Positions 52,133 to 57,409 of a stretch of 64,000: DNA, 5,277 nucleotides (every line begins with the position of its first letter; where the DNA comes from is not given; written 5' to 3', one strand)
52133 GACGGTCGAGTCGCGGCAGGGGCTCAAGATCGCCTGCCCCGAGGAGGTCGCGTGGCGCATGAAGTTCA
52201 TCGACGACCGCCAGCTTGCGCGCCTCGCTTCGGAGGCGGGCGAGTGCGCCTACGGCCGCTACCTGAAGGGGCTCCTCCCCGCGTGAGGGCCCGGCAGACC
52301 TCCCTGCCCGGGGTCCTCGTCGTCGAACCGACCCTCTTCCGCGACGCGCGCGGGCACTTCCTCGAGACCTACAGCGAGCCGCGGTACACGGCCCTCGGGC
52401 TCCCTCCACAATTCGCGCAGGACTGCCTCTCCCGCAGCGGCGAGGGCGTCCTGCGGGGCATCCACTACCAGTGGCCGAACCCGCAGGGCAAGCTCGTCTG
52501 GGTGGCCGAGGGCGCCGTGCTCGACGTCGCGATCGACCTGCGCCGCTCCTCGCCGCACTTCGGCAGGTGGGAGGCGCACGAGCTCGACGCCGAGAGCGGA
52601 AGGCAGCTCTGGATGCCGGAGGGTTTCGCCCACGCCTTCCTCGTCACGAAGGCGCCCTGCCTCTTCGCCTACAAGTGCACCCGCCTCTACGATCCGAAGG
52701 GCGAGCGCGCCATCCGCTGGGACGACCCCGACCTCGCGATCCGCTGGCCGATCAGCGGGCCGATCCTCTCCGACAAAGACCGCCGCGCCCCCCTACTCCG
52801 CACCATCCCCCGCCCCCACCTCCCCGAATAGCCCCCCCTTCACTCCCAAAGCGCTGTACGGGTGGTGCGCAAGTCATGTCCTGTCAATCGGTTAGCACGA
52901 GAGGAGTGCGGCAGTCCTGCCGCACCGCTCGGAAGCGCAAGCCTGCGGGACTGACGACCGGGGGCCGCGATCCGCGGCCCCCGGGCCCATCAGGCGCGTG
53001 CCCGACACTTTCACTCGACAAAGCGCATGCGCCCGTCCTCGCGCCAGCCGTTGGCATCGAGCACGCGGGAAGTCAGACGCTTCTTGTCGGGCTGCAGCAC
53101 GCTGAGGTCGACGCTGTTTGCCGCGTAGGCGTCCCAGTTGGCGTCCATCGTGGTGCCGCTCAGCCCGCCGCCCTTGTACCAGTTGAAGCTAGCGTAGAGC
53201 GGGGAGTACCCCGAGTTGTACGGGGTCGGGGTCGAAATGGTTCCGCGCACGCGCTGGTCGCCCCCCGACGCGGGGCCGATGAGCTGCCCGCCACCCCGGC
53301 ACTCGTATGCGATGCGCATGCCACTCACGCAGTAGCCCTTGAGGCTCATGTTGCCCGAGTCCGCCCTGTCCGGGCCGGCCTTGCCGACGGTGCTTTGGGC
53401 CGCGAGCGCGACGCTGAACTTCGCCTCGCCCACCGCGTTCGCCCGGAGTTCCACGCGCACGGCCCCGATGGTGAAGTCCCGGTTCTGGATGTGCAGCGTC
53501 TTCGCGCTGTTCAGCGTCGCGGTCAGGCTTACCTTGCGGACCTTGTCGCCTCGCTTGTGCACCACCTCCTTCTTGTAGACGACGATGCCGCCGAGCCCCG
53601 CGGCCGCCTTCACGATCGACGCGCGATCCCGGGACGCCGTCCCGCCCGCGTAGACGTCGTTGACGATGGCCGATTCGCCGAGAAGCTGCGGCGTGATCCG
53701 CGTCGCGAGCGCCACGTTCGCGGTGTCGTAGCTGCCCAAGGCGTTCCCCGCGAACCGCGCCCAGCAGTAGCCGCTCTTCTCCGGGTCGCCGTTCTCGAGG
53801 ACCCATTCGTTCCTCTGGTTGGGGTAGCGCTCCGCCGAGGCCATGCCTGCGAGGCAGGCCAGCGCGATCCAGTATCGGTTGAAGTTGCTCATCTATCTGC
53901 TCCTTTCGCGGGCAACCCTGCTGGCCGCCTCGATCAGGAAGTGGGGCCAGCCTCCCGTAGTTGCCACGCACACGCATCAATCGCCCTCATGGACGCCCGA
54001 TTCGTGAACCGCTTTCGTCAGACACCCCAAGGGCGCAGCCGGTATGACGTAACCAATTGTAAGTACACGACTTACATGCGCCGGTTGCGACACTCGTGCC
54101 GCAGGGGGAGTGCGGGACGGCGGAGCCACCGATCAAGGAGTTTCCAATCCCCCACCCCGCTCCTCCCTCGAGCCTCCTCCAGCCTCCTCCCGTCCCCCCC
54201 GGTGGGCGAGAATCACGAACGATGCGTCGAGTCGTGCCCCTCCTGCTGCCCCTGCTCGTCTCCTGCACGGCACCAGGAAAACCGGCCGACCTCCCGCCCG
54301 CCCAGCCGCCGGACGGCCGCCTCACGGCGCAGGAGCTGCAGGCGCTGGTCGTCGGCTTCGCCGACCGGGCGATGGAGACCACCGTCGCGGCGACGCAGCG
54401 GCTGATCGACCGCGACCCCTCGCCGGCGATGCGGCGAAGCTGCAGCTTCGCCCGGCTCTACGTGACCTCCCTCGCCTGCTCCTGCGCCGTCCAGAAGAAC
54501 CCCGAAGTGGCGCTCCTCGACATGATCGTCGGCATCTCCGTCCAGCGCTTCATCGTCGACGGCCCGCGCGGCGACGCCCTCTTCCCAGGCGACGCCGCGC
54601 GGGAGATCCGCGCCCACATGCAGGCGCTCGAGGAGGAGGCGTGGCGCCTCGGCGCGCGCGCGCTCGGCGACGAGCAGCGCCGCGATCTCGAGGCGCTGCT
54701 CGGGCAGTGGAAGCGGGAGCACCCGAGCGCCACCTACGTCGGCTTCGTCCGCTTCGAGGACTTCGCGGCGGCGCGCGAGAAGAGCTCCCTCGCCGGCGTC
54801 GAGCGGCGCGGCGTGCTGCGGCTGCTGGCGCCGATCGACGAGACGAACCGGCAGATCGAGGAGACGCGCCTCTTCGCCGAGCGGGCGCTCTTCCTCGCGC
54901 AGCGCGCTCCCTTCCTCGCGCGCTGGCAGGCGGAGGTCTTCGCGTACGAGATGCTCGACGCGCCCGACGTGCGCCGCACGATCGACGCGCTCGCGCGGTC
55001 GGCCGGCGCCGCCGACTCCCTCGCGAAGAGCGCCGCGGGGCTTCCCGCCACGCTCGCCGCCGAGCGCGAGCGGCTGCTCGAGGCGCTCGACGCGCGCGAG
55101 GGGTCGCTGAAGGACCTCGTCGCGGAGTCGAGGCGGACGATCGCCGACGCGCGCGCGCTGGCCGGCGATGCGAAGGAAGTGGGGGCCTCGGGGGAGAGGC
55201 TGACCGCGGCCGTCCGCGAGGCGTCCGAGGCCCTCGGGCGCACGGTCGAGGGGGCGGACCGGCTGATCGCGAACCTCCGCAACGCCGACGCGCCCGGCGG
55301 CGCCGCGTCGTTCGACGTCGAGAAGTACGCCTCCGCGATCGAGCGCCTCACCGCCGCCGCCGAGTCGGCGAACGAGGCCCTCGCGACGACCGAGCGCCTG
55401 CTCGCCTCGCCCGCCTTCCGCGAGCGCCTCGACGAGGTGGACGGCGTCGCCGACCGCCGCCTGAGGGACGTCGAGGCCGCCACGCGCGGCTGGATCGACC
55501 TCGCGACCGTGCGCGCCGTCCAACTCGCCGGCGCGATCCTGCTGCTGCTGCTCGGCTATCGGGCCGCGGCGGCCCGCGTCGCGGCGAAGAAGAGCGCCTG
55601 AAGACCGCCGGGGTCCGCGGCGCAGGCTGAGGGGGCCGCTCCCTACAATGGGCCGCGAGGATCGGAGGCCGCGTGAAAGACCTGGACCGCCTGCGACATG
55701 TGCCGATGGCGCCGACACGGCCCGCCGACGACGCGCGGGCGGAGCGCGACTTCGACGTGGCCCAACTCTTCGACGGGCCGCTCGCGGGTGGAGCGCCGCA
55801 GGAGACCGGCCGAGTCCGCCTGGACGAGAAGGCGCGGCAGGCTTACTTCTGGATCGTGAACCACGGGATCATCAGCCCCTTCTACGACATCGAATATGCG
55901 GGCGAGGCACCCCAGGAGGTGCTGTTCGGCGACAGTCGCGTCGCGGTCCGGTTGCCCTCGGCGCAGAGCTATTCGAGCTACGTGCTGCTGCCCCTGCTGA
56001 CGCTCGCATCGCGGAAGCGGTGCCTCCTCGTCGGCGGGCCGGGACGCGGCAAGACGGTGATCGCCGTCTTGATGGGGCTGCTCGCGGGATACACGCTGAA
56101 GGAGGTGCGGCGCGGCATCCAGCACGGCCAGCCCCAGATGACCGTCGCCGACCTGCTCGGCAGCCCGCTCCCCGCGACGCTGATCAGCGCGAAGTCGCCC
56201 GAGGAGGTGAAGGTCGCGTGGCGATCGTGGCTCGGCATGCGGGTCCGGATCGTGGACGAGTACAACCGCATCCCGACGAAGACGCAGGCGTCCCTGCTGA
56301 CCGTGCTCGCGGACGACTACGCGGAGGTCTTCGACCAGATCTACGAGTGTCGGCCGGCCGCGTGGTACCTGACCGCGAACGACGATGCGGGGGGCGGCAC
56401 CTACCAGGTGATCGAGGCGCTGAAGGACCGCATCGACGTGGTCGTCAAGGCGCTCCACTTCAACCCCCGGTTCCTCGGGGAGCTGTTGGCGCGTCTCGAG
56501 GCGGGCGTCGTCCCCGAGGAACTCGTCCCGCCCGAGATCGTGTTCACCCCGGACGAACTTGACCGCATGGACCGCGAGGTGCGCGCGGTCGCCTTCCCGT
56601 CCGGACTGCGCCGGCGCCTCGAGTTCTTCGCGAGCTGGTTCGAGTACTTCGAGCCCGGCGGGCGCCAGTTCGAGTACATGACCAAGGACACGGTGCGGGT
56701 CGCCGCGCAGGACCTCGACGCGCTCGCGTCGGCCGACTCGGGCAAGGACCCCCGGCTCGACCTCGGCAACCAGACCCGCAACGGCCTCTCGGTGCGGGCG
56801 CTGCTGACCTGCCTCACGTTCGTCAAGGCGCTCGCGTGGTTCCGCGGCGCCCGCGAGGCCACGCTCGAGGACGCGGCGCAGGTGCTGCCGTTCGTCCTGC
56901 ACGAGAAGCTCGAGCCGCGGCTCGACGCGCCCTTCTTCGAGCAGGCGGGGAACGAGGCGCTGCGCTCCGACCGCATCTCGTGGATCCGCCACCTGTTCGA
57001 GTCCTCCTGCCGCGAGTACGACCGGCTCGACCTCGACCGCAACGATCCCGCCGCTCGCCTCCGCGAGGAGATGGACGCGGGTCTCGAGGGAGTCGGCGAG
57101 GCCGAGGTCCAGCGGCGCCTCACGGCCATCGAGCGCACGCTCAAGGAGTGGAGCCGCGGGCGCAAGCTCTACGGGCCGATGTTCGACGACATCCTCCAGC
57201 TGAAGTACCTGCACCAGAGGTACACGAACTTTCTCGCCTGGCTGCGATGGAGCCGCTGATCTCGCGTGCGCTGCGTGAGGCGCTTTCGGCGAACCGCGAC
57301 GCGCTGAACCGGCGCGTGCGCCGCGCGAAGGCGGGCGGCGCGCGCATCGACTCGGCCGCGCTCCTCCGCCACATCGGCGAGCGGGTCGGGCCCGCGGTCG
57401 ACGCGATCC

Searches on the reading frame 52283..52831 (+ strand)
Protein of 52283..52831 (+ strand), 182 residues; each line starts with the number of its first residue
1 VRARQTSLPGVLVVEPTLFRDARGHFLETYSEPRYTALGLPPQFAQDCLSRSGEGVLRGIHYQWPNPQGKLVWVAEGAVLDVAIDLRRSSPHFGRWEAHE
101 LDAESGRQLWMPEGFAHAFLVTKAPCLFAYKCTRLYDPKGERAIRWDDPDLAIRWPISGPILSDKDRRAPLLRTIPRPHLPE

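Call 37: search_protein_families(library=pfam, proteins=[window:52283-52831:+])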
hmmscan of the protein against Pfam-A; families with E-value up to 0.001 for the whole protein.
window:52283-52831:+ (182 aa): 1 family
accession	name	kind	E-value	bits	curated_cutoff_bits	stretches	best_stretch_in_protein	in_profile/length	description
PF00908.23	dTDP_sugar_isom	-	1e-62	211.2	27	1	5-173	1-167/168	dTDP-4-dehydrorhamnose 3,5-epimerase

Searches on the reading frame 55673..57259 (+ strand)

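Call 37: search_protein_families(library=pfam, proteins=[window:55673-57259:+])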
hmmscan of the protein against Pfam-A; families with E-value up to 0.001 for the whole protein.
window:55673-57259:+ (528 aa): 3 families
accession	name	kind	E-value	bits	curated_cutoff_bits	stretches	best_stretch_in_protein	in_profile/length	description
PF17863.7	AAA_lid_2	-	1e-06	28.8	22.7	1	368-414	9-55/74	AAA lid domain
PF07726.17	AAA_3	-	3.6e-06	27.3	27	1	117-254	2-129/131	ATPase family associated with various cellular activities (AAA)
PF07728.20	AAA_5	-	0.00089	19.7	22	0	118-223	3-101/139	AAA domain (dynein-related subfamily)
